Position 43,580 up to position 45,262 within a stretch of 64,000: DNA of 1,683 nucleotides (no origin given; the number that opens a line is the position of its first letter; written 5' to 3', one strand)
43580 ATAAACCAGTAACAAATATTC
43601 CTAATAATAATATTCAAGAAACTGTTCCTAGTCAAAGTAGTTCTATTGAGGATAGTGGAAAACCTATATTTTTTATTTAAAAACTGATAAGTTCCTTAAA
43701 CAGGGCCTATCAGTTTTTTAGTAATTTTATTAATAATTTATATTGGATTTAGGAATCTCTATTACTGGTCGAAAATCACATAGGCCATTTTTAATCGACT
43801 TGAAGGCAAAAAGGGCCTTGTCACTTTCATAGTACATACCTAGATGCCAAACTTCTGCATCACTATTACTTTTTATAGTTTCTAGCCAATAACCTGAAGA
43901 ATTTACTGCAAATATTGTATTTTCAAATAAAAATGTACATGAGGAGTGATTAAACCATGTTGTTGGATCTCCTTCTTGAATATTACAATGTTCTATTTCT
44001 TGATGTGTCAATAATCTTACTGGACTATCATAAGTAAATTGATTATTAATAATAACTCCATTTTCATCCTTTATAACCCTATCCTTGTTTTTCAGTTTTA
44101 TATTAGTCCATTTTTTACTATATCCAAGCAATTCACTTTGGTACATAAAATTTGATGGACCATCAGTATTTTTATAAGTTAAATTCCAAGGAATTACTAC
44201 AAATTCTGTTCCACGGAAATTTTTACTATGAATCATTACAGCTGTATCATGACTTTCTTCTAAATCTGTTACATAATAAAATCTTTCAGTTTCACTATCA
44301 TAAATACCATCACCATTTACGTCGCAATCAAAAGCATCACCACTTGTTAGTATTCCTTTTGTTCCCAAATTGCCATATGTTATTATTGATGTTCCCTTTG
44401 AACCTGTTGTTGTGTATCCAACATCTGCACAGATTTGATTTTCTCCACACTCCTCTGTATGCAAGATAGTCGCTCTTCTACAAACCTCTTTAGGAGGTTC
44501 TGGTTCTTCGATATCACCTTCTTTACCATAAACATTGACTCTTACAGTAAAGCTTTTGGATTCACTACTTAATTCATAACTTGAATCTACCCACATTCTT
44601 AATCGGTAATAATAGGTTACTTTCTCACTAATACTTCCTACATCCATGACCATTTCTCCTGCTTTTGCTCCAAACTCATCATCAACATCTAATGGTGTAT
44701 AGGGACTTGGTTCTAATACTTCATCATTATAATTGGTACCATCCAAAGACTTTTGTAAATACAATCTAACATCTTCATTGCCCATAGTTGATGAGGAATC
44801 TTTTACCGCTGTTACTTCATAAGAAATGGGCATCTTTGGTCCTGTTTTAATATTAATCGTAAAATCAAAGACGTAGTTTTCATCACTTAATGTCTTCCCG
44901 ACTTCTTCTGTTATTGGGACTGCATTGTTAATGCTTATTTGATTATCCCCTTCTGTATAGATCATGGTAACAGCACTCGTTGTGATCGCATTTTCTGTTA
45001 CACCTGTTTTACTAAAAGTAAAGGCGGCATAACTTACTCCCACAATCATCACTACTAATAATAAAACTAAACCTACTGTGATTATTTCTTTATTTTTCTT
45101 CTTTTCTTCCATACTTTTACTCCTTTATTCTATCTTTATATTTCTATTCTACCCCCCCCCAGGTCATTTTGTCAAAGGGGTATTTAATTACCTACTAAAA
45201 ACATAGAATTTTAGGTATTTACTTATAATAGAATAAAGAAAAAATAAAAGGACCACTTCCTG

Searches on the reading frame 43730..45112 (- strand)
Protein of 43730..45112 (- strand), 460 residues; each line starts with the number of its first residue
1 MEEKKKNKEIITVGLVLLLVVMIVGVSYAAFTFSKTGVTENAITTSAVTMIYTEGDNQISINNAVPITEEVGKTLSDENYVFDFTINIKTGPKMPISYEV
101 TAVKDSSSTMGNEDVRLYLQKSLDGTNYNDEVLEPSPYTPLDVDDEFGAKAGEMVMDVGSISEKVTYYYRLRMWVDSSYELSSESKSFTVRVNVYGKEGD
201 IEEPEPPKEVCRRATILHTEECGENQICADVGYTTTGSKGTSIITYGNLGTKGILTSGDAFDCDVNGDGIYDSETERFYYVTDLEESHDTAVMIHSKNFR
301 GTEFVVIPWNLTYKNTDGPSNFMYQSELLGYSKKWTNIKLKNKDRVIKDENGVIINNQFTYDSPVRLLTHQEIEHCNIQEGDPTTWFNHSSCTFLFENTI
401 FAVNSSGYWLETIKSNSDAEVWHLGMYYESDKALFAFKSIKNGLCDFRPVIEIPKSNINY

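Call 6: search_protein_families(library=pfam, proteins=[window:43730-45112:-], max_evalue=0.01)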
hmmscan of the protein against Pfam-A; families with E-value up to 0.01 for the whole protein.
window:43730-45112:- (460 aa): 0 families

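Call 8: find_encoding_contigs(protein=window:43730-45112:-, flank=3000, max_places=10)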
Protein window:43730-45112:- (460 aa): no gene with exactly this product is on record in the collection.

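Call 9: find_homologous_proteins(query=window:43730-45112:-)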
Query window:43730-45112:- (460 aa): 1766 proteins with E <= 0.001 among 5370 candidates; the best 120 are listed.
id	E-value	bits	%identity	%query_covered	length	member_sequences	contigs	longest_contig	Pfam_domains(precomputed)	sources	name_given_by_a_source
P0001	0.0e+0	1049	100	100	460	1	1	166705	-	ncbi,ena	-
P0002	2.2e-138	480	82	59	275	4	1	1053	-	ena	-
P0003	1.5e-116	408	86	48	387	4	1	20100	-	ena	-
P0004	1.0e-113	399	82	44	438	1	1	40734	-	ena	-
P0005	2.7e-96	341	72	48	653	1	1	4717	-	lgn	-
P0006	4.3e-93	331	77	45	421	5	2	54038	-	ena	-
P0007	2.3e-91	325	75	45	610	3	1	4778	-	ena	-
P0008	4.9e-91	324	57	62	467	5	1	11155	-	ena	-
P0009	8.2e-90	320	67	49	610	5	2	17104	-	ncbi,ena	-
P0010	1.2e-89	319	75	40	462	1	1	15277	-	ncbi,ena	-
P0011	3.1e-88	315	87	37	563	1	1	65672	-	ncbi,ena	-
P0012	3.9e-78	281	65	44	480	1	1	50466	-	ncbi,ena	-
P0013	2.3e-76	275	63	45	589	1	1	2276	-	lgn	-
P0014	3.4e-72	262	63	38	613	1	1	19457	-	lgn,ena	-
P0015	5.4e-70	254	61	38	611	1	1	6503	-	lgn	-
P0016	6.1e-68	248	65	39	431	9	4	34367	-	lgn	-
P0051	5.2e-50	189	35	76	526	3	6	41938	PF12389.14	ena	-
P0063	2.7e-48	183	34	99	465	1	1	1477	PF12389.14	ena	-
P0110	4.2e-45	172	41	57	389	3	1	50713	PF07963.18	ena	-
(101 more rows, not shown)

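Call 10: find_encoding_contigs(protein=P0001, flank=3000, max_places=10)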
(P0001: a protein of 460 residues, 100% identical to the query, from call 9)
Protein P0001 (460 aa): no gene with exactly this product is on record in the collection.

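Call 13: find_related_loci(query=window:43730-45112:-, collection=genome_contigs, flank=5000)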
Query window:43730-45112:- (460 aa) in genome_contigs; peptide patterns used: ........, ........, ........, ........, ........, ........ (x = any residue, [..] = any of these).
303 stretches matched a pattern; 161 encode a relative of the query (tblastn E <= 1e-3); the best 80 are kept; 79 distinct loci.
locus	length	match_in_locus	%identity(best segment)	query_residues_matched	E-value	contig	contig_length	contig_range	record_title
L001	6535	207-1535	34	25-460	1e-54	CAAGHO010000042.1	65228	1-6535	MAG TPA_asm: Bacilli bacterium, isolate HGM10839, WGS project CAAGHO010000000 data, contig: SRS476276_12_k119_161156, wh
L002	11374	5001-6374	32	7-460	4e-53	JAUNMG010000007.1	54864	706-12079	MAG: bacterium isolate S31M_St_34 NODE_123_length_54864_cov_11.164134, whole genome shotgun sequence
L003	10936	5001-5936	35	153-460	1e-51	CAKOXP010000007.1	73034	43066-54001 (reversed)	MAG: uncultured Bacilli bacterium isolate REFINED_METABAT215_TOP10_CONTIGS_1500_ASSEMBLY_K77_MERGED__Hadza_MoBio_C-REDO_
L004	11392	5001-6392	32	1-460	3e-51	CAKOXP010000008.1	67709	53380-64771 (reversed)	MAG: uncultured Bacilli bacterium isolate REFINED_METABAT215_TOP10_CONTIGS_1500_ASSEMBLY_K77_MERGED__Hadza_MoBio_C-REDO_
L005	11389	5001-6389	31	1-460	5e-50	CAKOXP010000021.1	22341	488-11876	MAG: uncultured Bacilli bacterium isolate REFINED_METABAT215_TOP10_CONTIGS_1500_ASSEMBLY_K77_MERGED__Hadza_MoBio_C-REDO_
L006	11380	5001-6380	32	1-460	5e-49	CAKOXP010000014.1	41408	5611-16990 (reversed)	MAG: uncultured Bacilli bacterium isolate REFINED_METABAT215_TOP10_CONTIGS_1500_ASSEMBLY_K77_MERGED__Hadza_MoBio_C-REDO_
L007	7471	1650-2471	42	209-460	4e-49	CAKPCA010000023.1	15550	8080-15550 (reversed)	MAG: uncultured Bacilli bacterium isolate REFINED_METABAT215_TOP10_CONTIGS_1500_ASSEMBLY_K77_MERGED__Hadza_MoBio_hadza-I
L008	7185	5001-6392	30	1-460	3e-48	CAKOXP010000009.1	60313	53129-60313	MAG: uncultured Bacilli bacterium isolate REFINED_METABAT215_TOP10_CONTIGS_1500_ASSEMBLY_K77_MERGED__Hadza_MoBio_C-REDO_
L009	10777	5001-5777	42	208-460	9e-47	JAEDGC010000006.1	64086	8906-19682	MAG: Bacilli bacterium isolate MAG100 NODE_136_length_64086_cov_10.678890, whole genome shotgun sequence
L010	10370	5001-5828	41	202-460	2e-46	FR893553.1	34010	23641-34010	Clostridium sp. CAG:433 genomic scaffold, scf55, whole genome shotgun sequence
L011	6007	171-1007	38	197-460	3e-46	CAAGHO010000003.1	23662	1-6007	MAG TPA_asm: Bacilli bacterium, isolate HGM10839, WGS project CAAGHO010000000 data, contig: SRS476276_12_k119_6828, whol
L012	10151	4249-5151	37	156-460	5e-45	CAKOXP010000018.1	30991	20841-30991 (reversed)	MAG: uncultured Bacilli bacterium isolate REFINED_METABAT215_TOP10_CONTIGS_1500_ASSEMBLY_K77_MERGED__Hadza_MoBio_C-REDO_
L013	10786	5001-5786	39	208-460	9e-45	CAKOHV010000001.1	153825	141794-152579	MAG: uncultured Bacilli bacterium isolate REFINED_METABAT215_TOP10_CONTIGS_1500_ASSEMBLY_K77_MERGED__Hadza_MoBio_hadza-E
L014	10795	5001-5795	38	210-460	1e-44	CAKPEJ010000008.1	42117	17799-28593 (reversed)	MAG: uncultured Bacilli bacterium isolate REFINED_METABAT215_TOP10_CONTIGS_1500_ASSEMBLY_K77_MERGED__Hadza_MoBio_hadza-E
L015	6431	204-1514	32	25-460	2e-44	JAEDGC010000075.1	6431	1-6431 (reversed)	MAG: Bacilli bacterium isolate MAG100 NODE_10998_length_6431_cov_9.795954, whole genome shotgun sequence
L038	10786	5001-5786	41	208-460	8e-42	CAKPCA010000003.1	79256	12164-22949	MAG: uncultured Bacilli bacterium isolate REFINED_METABAT215_TOP10_CONTIGS_1500_ASSEMBLY_K77_MERGED__Hadza_MoBio_hadza-I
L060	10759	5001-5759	39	208-460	1e-39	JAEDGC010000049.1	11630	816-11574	MAG: Bacilli bacterium isolate MAG100 NODE_4661_length_11630_cov_9.461339, whole genome shotgun sequence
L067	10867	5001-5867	41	178-458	1e-38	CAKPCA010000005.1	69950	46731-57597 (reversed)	MAG: uncultured Bacilli bacterium isolate REFINED_METABAT215_TOP10_CONTIGS_1500_ASSEMBLY_K77_MERGED__Hadza_MoBio_hadza-I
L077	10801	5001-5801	38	210-460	3e-37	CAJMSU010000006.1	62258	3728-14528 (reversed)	TPA_asm: uncultured bacterium isolate SRR5519181-bin.25 genome assembly, contig: NODE_269_length_62258_cov_7.602720, who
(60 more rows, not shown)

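Call 17: find_encoding_contigs(protein=P0003, flank=4000, max_places=6)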
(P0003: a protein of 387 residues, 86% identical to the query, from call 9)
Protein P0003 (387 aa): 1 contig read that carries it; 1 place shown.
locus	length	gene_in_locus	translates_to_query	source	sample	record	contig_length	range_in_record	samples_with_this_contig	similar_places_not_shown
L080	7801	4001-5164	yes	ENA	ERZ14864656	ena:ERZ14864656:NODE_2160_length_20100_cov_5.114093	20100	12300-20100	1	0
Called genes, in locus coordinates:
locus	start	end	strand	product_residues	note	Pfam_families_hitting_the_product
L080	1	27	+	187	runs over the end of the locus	PF01330:RuvA_N, PF14520:HHH_5, PF07499:RuvA_C (weak)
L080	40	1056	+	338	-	PF05496:RuvB_N, PF00004:AAA, PF07728:AAA_5 (weak), PF13173:AAA_14 (weak), PF17864:AAA_lid_4, PF05491:WHD_RuvB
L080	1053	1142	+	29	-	-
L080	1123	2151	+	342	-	PF02547:Queuosine_synth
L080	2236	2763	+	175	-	PF01272:GreA_GreB (weak)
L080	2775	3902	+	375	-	PF01702:TGT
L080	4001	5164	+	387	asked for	-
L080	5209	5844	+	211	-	-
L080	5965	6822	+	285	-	PF00535:Glycos_transf_2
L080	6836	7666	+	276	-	-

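Call 18: find_encoding_contigs(protein=P0004, flank=4000, max_places=6)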
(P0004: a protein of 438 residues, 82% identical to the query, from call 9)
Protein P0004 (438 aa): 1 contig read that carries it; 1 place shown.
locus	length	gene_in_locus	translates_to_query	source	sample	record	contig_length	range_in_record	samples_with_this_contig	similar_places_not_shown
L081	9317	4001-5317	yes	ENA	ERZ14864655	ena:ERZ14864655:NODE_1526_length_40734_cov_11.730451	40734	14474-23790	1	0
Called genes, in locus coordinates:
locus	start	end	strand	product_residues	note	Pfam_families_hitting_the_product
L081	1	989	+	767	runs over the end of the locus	PF02534:T4SS-DNA_transf, PF01935:DUF87, PF02534:T4SS-DNA_transf, PF10412:TrwB_AAD_bind, PF12696:TraG-D_C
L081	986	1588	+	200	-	PF04203:Sortase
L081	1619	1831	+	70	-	-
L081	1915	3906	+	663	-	PF00239:Resolvase, PF01476:LysM, PF13408:Zn_ribbon_recom, PF14287:DUF4368 (faint)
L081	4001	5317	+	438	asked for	-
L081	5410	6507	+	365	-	-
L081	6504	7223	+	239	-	PF08713:DNA_alkylation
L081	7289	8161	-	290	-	PF01297:ZnuA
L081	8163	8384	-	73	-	PF01809:YidD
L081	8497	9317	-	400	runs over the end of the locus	-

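Call 19: find_encoding_contigs(protein=P0011, flank=4000, max_places=6)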
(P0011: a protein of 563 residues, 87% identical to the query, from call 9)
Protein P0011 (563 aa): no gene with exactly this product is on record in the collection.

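Call 21: find_encoding_contigs(protein=P0006, flank=4000, max_places=6)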
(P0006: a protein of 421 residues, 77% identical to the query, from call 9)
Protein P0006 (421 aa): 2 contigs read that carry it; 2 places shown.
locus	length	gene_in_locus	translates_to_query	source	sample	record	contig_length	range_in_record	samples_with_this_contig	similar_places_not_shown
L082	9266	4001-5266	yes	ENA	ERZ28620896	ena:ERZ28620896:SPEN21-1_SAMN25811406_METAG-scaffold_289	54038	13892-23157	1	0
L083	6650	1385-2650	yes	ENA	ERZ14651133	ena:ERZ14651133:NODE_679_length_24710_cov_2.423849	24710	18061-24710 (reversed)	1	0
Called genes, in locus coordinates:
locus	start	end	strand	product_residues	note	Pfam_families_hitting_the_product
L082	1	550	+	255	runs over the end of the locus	PF01416:PseudoU_synth_1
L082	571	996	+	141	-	-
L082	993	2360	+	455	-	-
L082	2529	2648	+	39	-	-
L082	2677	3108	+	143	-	PF00572:Ribosomal_L13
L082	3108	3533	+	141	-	PF00380:Ribosomal_S9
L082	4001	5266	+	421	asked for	-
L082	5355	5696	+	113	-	-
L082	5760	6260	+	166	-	-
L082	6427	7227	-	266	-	PF02535:Zip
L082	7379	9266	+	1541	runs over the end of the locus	PF00498:FHA, PF01580:FtsK_SpoIIIE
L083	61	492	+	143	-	PF00572:Ribosomal_L13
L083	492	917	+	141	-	PF00380:Ribosomal_S9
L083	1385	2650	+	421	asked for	-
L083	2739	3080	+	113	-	-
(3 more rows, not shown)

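Call 22: find_encoding_contigs(protein=P0009, flank=4000, max_places=6)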
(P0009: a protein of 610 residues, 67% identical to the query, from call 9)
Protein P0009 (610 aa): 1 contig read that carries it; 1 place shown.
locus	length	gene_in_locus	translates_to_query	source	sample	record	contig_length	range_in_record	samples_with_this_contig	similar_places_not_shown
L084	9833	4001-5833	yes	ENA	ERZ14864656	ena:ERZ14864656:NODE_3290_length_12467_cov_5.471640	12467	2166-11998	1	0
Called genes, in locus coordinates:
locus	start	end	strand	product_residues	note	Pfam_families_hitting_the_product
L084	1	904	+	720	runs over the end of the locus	PF17764:PriA_3primeBD, PF13604:AAA_30 (faint), PF04851:ResIII, PF00270:DEAD, PF18319:Zn_ribbon_PriA, PF00271:Helicase_C, PF18074:PriA_C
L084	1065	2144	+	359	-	-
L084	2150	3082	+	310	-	PF00551:Formyl_trans_N, PF02911:Formyl_trans_C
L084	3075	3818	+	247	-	-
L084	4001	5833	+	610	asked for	-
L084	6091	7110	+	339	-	PF21016:RlmN_N, PF04055:Radical_SAM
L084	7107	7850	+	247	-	PF00481:PP2C, PF13672:PP2C_2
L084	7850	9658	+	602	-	PF00069:Pkinase, PF07714:PK_Tyr_Ser-Thr, PF03109:ABC1 (weak), PF14531:Kinase-like (faint), PF03793:PASTA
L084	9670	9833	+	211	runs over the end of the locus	?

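Call 23: find_encoding_contigs(protein=P0010, flank=4000, max_places=6)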
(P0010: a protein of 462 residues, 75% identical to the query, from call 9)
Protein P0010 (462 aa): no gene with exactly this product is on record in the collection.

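Call 27: list_cluster_members(proteins=[P0001, P0002, P0003, P0004, P0006, P0008, P0010, P0011, P0012, P0016])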
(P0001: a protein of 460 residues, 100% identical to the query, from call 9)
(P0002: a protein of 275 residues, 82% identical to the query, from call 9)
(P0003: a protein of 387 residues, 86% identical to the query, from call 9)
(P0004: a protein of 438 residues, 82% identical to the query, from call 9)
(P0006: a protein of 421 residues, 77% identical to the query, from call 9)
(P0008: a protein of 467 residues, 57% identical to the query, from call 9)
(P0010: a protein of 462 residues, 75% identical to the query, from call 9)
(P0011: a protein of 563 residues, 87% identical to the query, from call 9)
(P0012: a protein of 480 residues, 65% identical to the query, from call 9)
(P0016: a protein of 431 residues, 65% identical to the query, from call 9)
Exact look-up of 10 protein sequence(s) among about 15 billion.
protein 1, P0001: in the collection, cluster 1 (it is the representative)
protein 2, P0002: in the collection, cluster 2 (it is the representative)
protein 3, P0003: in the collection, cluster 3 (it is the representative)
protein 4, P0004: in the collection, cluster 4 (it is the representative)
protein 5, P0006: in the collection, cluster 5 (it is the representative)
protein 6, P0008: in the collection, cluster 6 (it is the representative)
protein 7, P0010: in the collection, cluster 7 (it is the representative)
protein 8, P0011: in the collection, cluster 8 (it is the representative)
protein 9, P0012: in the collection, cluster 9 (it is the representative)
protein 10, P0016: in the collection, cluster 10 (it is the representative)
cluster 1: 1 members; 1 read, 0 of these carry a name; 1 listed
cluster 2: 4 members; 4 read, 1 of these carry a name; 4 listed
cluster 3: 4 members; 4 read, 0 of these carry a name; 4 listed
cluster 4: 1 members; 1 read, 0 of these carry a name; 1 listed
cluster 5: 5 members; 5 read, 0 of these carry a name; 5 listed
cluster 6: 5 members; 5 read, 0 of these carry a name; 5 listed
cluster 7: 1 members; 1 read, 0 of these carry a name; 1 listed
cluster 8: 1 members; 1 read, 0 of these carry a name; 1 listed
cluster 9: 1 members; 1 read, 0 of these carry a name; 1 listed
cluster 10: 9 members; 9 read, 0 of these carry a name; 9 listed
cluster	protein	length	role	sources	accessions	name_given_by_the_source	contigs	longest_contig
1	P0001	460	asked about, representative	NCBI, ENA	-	-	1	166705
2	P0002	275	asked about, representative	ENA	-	-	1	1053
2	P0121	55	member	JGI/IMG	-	hypothetical protein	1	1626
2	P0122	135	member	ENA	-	-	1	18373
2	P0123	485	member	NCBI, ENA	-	-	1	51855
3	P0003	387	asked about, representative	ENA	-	-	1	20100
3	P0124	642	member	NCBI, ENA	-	-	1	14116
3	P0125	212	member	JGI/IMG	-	-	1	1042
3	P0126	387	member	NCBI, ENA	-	-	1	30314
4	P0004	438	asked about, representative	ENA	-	-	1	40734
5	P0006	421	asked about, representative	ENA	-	-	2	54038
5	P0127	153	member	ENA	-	-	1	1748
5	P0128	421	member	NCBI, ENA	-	-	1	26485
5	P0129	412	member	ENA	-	-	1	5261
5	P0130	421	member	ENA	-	-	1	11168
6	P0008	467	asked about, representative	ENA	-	-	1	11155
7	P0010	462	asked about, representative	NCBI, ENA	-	-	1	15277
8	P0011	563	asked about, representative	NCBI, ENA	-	-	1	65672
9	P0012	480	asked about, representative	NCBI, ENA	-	-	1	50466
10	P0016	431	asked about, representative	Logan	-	-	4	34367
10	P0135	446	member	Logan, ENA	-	-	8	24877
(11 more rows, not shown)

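Call 28: find_encoding_contigs(protein=P0135, flank=1500, max_places=10)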
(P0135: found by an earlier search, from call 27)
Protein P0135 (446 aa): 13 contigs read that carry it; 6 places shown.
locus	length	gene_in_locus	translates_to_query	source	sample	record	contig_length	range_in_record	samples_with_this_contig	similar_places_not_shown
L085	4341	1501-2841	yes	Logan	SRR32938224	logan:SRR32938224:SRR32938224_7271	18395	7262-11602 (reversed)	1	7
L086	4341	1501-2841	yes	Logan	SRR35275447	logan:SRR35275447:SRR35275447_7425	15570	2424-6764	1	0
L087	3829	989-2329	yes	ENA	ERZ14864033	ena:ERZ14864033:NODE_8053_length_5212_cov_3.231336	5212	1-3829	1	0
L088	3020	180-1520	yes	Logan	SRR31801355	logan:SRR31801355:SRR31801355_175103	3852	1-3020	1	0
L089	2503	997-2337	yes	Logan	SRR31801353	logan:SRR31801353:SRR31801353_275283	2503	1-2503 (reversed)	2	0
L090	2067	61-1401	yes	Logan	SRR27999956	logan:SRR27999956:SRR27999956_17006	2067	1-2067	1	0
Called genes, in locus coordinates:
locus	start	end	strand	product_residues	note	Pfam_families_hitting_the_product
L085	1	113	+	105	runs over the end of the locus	-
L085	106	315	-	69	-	PF14098:SSPI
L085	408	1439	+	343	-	-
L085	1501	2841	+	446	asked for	-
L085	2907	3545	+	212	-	PF01863:YgjP-like, PF10263:SprT-like, PF08325:WLM (weak)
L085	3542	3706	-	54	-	-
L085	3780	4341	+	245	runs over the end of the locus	PF22435:MRM3-like_sub_bind, PF00588:SpoU_methylase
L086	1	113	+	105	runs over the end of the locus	-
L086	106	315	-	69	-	PF14098:SSPI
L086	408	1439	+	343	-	-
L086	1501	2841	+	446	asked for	-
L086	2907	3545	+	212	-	PF01863:YgjP-like, PF10263:SprT-like, PF08325:WLM (weak)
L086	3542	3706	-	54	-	-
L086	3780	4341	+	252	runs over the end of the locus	PF22435:MRM3-like_sub_bind, PF00588:SpoU_methylase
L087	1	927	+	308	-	?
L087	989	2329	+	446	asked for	-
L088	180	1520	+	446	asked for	-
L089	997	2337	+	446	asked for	-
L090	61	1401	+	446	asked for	-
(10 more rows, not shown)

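Call 29: find_encoding_contigs(protein=P0126, flank=1500, max_places=10)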
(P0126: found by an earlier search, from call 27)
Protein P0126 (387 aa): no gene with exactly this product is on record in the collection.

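Call 31: find_encoding_contigs(protein=P0123, flank=5000, max_places=10)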
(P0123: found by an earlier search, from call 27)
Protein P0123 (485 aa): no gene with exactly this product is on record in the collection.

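Call 34: find_encoding_contigs(protein=P0008, flank=3000, max_places=10)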
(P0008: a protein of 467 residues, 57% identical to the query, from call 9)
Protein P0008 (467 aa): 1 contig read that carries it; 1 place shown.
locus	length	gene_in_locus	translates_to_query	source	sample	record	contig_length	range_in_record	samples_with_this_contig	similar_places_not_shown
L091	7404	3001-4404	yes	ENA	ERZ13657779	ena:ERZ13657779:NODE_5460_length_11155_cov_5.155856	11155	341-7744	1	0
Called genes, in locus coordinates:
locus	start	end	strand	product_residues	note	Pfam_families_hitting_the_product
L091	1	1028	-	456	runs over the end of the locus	?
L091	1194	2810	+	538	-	PF01268:FTHFS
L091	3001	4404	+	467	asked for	-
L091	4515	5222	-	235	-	-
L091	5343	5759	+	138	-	PF01957:NfeD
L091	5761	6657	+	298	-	PF01145:Band_7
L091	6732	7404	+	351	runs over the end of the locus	-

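Call 41: search_protein_families(library=ncbifam, proteins=[window:43730-45112:-, L067:2067-2696:+, L067:4569-6614:+, L038:4617-5789:+, L060:4800-5762:+, L012:167-955:+, L077:4434-5804:+], max_evalue=1)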
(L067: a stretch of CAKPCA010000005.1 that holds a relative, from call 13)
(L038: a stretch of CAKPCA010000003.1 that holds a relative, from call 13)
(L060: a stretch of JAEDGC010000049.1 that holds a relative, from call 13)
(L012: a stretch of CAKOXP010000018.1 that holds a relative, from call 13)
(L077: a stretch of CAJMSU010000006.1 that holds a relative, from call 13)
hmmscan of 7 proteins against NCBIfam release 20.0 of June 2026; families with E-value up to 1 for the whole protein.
window:43730-45112:- (460 aa): 0 families

L067:2067-2696:+ (209 aa): 3 families
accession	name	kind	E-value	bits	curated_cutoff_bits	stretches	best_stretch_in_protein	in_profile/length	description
NF038347.1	FtsX_Gpos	exception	0.021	14.2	225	1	16-103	29-109/296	permease-like cell division protein FtsX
TIGR02209.1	ftsL_broad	equivalog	0.089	12.7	42.45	1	12-68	4-60/85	cell division protein FtsL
NF033631.1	SLATT_5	subfamily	0.55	9.7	60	0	9-41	26-57/180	SLATT domain-containing protein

L067:4569-6614:+ (681 aa): 7 families
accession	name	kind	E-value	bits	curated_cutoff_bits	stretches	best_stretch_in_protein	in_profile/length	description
NF041013.1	T4P_ComGE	equivalog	5.5e-08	32.8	49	1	5-48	1-44/83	competence type IV pilus minor pilin ComGE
NF041002.1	pilin_ComGF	equivalog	3.6e-05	24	80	1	7-103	1-100/139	competence type IV pilus minor pilin ComGF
TIGR02599.1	TIGR02599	subfamily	0.016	14.5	256.5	1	9-35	1-27/361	Verru_Chthon cassette protein C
TIGR02532.1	IV_pilin_GFxxxE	domain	0.034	14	16.3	1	8-27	2-21/24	prepilin-type N-terminal cleavage/methylation domain-containing protein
TIGR01707.1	gspI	equivalog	0.07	13.6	44.35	1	9-37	1-29/101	type II secretion system minor pseudopilin GspI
NF007800.0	PRK10506.1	equivalog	0.1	12.4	158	1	3-26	4-27/163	prepilin peptidase-dependent protein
NF040999.1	pilin_ComGC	equivalog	0.28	11.4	75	1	8-30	2-24/84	competence type IV pilus major pilin ComGC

L038:4617-5789:+ (390 aa): 14 families
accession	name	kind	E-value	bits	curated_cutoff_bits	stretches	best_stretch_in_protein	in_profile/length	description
TIGR01710.1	typeII_sec_gspG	equivalog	1.9e-09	37.6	88.85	1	4-54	1-51/134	type II secretion system major pseudopilin GspG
TIGR02532.1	IV_pilin_GFxxxE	domain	1.3e-07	31.2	16.3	1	3-26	1-24/24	prepilin-type N-terminal cleavage/methylation domain-containing protein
NF040999.1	pilin_ComGC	equivalog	1.5e-07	31.5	75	1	3-53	1-51/84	competence type IV pilus major pilin ComGC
NF041775.1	typeIV_PilA_Myxo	equivalog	2.2e-07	31.1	400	1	3-60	10-67/214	type IV pilin protein PilA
NF041013.1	T4P_ComGE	equivalog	5.1e-06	26.5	49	1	2-63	2-63/83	competence type IV pilus minor pilin ComGE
NF007862.0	PRK10574.1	equivalog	6.1e-06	26.4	138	1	1-36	2-37/145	prepilin peptidase-dependent pilin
TIGR02596.1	TIGR02596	subfamily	0.0016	18.5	70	1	6-42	1-37/196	Verru_Chthon cassette protein D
TIGR01708.2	typeII_sec_gspH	equivalog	0.0017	18.4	80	1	4-26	2-24/169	type II secretion system minor pseudopilin GspH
NF040982.1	ComGD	equivalog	0.0018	18.7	70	1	3-46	1-44/139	competence type IV pilus minor pilin ComGD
NF041002.1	pilin_ComGF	equivalog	0.0033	17.6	80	1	3-42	1-40/139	competence type IV pilus minor pilin ComGF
TIGR01711.1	gspJ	equivalog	0.0058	16.4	64.85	1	4-47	1-43/192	type II secretion system minor pseudopilin GspJ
NF007800.0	PRK10506.1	equivalog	0.01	15.7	158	1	2-27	7-32/163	prepilin peptidase-dependent protein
TIGR02599.1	TIGR02599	subfamily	0.018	14.3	256.5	1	5-41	1-37/361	Verru_Chthon cassette protein C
TIGR02647.1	DNA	hypoth_equivalog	0.021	14.5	44.6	1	30-82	11-63/77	TIGR02647 family protein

L060:4800-5762:+ (320 aa): 2 families
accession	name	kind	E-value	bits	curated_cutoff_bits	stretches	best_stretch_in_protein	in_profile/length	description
NF003450.0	PRK05015.1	equivalog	0.018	13.8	437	1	87-160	250-321/429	aminopeptidase PepB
NF008461.0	PRK11342.1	equivalog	0.13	11.5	350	1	91-130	219-258/269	2-keto-4-pentenoate hydratase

L012:167-955:+ (262 aa): 0 families

L077:4434-5804:+ (456 aa): 0 families
